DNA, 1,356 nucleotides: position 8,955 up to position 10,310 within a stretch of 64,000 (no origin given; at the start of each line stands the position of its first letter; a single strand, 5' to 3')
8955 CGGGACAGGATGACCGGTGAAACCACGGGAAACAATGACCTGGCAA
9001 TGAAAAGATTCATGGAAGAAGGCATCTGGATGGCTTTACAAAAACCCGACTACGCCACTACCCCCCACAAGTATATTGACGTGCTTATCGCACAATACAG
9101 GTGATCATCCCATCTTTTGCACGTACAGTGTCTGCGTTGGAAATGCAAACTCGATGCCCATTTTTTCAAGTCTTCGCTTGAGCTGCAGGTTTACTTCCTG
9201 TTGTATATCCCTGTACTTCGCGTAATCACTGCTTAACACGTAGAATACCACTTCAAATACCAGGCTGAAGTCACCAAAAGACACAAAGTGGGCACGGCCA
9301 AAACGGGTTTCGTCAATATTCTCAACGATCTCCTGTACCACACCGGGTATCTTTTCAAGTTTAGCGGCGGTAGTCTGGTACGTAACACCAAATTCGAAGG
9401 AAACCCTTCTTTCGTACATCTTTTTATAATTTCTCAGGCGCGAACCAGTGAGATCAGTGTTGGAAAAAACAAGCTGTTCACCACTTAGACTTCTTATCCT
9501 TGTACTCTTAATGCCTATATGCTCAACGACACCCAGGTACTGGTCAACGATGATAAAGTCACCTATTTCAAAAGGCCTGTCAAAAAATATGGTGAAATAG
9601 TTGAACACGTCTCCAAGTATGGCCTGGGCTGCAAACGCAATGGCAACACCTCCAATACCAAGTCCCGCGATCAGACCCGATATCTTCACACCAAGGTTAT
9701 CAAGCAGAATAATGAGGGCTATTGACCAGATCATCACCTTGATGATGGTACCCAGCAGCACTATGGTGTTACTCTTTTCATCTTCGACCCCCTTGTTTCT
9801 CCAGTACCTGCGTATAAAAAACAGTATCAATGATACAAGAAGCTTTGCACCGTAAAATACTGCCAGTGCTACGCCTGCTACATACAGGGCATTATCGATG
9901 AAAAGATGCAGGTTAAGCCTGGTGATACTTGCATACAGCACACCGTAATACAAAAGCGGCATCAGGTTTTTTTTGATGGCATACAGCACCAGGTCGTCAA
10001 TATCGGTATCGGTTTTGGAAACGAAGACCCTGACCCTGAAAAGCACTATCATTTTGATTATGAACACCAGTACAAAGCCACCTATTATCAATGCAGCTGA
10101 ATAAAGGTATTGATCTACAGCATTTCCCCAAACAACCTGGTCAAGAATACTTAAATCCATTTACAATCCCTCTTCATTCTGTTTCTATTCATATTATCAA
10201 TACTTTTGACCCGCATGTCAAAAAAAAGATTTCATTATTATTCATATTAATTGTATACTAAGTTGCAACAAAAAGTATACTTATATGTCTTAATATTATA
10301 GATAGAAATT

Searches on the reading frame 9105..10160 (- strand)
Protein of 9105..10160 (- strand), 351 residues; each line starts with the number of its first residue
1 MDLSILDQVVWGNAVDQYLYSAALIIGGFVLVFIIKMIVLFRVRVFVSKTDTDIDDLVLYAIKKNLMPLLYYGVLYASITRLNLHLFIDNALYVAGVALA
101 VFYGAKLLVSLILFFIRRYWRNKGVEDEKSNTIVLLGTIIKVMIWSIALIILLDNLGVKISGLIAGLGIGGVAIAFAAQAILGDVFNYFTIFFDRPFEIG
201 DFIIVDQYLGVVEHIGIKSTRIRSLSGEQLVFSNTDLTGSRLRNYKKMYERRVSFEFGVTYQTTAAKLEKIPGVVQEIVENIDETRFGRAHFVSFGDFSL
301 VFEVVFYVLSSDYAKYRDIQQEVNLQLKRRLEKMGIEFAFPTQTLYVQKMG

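Call 21: search_protein_families(library=pfam, proteins=[window:9105-10160:-], max_evalue=0.00001)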
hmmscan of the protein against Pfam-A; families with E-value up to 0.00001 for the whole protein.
window:9105-10160:- (351 aa): 3 families
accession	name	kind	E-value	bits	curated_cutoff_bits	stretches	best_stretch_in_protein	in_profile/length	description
PF00924.24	MS_channel_2nd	-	1.7e-13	50.9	20.2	1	181-247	2-68/68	Mechanosensitive ion channel, beta-domain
PF21082.3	MS_channel_3rd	-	1.5e-12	48.2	21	1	253-338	1-88/88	Mechanosensitive ion channel MscS, C-terminal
PF21088.3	MS_channel_1st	-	1.1e-09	38.5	23.1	1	138-179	1-42/42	Mechanosensitive ion channel, transmembrane helices 2/3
